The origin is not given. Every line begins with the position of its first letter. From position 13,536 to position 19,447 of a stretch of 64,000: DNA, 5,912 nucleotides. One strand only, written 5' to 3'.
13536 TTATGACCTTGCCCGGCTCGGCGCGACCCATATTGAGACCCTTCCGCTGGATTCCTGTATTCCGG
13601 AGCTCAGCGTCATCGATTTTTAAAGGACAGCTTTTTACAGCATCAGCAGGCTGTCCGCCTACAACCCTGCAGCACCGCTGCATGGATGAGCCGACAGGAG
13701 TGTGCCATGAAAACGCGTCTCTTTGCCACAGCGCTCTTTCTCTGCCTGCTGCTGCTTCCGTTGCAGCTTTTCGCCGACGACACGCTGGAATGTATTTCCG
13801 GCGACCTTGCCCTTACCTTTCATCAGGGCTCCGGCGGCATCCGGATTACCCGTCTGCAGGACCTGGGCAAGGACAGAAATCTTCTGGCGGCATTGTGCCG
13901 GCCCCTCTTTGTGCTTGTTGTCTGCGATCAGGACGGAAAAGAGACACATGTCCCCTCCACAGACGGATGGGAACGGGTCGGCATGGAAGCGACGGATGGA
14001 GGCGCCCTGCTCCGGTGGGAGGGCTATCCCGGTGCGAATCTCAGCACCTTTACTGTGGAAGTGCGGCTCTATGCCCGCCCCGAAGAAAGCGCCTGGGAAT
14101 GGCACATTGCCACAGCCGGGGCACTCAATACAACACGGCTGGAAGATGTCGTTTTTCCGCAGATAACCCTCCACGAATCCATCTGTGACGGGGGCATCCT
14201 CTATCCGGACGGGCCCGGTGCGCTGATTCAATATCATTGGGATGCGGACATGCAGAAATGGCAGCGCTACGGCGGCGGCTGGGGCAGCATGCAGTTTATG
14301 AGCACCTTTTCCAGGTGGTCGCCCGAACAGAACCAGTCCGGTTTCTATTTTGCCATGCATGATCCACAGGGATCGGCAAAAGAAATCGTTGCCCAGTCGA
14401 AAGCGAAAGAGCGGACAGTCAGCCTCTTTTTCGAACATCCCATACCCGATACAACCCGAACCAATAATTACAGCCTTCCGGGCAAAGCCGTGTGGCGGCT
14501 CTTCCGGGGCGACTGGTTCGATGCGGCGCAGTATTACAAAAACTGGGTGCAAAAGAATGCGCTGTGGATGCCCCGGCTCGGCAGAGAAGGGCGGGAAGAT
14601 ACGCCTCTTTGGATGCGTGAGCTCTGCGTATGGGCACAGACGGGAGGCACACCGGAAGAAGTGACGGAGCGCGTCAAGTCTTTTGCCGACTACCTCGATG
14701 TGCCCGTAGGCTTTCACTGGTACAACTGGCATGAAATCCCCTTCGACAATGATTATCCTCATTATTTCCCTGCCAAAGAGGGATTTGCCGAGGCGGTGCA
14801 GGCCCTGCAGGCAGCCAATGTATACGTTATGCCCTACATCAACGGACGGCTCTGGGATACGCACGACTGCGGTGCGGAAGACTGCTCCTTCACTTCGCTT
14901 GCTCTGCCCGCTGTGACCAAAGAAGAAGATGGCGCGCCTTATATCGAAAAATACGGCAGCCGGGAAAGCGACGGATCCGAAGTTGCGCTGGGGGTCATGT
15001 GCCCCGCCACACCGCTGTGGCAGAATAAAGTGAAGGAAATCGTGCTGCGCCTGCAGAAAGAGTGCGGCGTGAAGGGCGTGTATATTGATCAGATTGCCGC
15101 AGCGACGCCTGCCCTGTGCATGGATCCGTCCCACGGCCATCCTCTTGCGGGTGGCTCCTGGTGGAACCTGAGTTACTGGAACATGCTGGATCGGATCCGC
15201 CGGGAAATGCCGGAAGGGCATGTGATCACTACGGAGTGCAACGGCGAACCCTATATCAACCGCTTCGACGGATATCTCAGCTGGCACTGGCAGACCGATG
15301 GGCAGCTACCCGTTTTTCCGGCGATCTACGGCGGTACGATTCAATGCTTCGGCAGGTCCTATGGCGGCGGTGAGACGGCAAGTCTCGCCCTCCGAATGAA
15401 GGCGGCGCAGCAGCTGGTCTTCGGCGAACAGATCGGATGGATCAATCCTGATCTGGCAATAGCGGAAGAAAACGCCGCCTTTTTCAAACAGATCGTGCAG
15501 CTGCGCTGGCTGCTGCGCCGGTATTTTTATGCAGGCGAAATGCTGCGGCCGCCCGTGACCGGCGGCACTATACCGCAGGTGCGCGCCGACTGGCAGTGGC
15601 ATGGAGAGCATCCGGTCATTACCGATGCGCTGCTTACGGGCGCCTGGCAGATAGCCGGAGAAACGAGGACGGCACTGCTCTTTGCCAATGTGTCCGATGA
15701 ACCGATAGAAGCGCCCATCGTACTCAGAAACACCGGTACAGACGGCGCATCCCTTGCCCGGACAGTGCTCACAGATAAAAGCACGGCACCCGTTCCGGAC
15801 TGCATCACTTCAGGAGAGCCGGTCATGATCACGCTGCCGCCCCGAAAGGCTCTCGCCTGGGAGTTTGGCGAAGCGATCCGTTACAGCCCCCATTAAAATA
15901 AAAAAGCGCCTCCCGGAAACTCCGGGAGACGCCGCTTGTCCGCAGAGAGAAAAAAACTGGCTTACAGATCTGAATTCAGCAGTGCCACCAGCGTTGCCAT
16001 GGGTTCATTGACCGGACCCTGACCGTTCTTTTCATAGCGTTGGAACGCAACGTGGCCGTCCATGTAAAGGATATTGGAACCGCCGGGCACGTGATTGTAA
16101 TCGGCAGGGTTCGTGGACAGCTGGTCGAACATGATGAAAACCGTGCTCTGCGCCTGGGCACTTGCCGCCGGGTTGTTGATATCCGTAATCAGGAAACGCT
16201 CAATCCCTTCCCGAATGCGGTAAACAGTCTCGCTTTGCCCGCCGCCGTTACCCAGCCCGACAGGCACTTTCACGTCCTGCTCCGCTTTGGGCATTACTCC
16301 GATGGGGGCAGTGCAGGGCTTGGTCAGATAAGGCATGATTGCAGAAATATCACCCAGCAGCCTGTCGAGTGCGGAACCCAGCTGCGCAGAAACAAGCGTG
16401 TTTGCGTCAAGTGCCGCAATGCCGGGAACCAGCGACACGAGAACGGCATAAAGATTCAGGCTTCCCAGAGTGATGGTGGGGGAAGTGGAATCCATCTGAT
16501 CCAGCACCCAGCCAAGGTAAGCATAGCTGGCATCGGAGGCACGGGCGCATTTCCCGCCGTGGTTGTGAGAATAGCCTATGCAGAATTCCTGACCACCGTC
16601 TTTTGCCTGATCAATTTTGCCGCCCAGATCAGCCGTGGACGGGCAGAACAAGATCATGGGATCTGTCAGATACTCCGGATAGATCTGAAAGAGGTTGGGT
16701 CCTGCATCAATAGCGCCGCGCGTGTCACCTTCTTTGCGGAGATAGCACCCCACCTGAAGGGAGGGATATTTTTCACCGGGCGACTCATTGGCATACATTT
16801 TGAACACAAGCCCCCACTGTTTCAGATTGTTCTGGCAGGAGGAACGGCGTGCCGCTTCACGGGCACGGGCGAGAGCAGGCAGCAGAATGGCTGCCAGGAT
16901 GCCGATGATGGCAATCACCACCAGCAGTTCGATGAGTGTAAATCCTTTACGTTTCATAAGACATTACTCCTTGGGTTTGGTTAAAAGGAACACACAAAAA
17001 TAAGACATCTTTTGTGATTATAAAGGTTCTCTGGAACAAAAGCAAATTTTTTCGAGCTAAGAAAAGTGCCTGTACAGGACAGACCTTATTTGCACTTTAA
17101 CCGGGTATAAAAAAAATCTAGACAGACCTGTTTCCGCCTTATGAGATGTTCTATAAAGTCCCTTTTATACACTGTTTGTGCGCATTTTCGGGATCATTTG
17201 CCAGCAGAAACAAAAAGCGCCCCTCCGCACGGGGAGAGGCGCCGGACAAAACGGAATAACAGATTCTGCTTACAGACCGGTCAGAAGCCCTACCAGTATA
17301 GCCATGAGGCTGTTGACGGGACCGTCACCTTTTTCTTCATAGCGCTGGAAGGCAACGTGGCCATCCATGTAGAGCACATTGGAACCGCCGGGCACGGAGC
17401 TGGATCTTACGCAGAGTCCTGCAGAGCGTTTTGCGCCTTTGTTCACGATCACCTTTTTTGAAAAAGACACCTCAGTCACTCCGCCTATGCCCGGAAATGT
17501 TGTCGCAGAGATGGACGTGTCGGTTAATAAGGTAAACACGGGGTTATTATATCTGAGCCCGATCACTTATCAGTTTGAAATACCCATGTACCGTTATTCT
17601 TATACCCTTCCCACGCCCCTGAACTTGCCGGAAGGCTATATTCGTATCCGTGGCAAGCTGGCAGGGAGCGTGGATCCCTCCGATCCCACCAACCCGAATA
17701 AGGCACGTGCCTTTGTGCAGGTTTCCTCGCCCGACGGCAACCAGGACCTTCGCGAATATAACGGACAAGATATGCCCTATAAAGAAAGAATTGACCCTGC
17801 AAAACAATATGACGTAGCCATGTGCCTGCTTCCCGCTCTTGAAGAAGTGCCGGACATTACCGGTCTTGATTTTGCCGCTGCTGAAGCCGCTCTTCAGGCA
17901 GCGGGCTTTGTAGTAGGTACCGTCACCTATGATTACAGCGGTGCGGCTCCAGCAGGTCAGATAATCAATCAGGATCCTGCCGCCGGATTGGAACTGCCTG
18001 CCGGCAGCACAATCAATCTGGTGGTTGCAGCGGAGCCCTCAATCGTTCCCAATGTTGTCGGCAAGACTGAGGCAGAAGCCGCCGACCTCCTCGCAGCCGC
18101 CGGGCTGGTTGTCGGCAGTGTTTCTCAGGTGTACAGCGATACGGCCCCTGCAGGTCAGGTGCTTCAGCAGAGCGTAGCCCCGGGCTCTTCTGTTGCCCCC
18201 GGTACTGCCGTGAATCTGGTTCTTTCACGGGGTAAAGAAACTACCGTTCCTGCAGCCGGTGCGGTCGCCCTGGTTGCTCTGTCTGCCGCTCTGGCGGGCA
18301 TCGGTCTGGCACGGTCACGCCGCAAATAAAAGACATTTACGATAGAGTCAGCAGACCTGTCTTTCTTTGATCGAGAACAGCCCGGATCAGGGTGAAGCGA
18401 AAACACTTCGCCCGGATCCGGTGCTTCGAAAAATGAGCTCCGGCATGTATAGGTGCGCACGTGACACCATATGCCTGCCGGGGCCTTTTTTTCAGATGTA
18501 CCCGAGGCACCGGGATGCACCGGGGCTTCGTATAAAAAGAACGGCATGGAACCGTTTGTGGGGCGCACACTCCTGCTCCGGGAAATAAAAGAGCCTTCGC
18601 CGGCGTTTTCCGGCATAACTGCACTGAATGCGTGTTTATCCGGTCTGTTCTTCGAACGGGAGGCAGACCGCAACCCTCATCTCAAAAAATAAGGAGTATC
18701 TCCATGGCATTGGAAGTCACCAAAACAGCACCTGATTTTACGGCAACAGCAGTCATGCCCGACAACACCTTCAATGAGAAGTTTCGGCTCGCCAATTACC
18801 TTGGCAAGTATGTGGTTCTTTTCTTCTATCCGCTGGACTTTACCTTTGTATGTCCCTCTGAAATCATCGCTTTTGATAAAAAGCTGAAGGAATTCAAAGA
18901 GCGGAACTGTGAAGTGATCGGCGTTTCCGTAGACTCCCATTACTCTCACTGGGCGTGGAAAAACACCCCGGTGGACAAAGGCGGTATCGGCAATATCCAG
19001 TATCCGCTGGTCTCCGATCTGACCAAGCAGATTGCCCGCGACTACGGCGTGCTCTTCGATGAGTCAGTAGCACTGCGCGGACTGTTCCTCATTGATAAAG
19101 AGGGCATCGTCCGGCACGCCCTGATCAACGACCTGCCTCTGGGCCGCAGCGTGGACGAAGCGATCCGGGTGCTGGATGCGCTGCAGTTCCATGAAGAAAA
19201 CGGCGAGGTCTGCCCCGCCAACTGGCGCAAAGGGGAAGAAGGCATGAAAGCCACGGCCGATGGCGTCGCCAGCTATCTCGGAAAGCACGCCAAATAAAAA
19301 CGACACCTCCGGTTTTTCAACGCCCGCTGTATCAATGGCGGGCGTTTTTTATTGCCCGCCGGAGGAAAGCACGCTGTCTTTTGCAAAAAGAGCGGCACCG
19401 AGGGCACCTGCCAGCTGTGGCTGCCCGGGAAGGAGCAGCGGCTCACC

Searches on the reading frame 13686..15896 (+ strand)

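Call 3: search_protein_families(library=pfam, proteins=[window:13686-15896:+])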
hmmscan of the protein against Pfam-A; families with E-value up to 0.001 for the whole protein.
window:13686-15896:+ (736 aa): 1 family
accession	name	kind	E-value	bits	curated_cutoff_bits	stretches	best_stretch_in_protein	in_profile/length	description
PF19773.5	DUF6259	-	2.9e-98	329.1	28.7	1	262-559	1-300/300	Domain of unknown function (DUF6259)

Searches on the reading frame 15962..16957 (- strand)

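Call 3: search_protein_families(library=pfam, proteins=[window:15962-16957:-])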
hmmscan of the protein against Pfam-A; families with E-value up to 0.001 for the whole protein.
window:15962-16957:- (331 aa): 2 families
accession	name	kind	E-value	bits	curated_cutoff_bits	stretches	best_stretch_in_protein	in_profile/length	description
PF07963.17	N_methyl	-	1.8e-09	37.2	21.2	1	2-26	3-27/27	Prokaryotic N-terminal methylation motif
PF07596.16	SBP_bac_10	-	1e-08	36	23.3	1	31-57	2-28/268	Protein of unknown function (DUF1559)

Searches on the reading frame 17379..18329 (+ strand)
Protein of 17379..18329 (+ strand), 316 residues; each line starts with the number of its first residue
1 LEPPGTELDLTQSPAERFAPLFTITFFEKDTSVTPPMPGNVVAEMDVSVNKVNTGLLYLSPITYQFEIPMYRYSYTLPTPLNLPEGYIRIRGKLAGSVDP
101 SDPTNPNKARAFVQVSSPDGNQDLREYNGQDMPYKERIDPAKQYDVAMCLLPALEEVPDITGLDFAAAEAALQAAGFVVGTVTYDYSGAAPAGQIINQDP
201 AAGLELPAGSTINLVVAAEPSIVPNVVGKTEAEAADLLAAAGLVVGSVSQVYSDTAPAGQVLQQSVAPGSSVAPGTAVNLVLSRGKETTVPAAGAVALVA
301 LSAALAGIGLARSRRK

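Call 3: search_protein_families(library=pfam, proteins=[window:17379-18329:+])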
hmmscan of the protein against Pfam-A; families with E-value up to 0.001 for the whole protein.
window:17379-18329:+ (316 aa): 1 family
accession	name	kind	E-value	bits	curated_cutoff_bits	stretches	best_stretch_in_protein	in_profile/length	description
PF03793.24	PASTA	-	2.8e-38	130.1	23.2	2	222-283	2-63/64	PASTA domain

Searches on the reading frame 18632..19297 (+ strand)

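Call 3: search_protein_families(library=pfam, proteins=[window:18632-19297:+])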
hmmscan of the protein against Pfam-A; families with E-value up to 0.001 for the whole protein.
window:18632-19297:+ (221 aa): 3 families
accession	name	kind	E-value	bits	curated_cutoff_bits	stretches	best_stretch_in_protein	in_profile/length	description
PF00578.27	AhpC-TSA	-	8e-40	136.1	26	1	29-162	1-123/124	AhpC/TSA family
PF08534.16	Redoxin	-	3.5e-16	59.7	26.6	1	29-169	2-137/148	Redoxin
PF10417.14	1-cysPrx_C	-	1.2e-13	51.2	21.1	1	183-217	1-40/41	C-terminal domain of 1-Cys peroxiredoxin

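Call 4: search_protein_families(library=ncbifam, proteins=[window:18632-19297:+])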
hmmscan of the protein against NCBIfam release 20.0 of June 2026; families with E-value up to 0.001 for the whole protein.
window:18632-19297:+ (221 aa): 12 families
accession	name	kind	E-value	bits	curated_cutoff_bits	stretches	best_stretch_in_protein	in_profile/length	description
NF011576.0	PRK15000.1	subfamily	2.1e-79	265.9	301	1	29-218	4-195/200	peroxiredoxin C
NF040737.1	peroxi_PrxU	equivalog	1.2e-45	156.1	270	1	17-213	26-223/233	thioredoxin-dependent peroxiredoxin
TIGR03137.1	AhpC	equivalog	3e-43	147.8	272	1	31-212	6-184/187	alkyl hydroperoxide reductase subunit C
NF009668.0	PRK13189.1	equivalog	2.5e-41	141.4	211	1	27-202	10-181/224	peroxiredoxin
NF009669.0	PRK13190.1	equivalog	3.2e-39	134.2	261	1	27-209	3-179/203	putative peroxiredoxin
NF009670.0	PRK13191.1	equivalog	3.6e-32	111.6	374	1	50-202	24-178/215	putative peroxiredoxin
NF010122.0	PRK13599.1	equivalog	1.1e-26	93.7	456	1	53-199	28-175/220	peroxiredoxin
NF053650.1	PerredPrxQDein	equivalog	4.6e-10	39.7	260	1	47-139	10-94/148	thioredoxin-dependent peroxiredoxin PrxQ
NF006960.0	PRK09437.1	equivalog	8.9e-09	35.4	140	1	27-162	4-134/156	thioredoxin-dependent thiol peroxidase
NF002854.0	PRK03147.1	subfamily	1.2e-08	35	170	1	26-165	35-157/176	thiol-disulfide oxidoreductase ResA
NF001808.0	PRK00522.1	equivalog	2.3e-06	27.1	123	1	26-163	17-146/167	thiol peroxidase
NF045827.1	perox_SUH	exception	3e-05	23.5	298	1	51-165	37-148/178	thiol peroxidase Prx-SUH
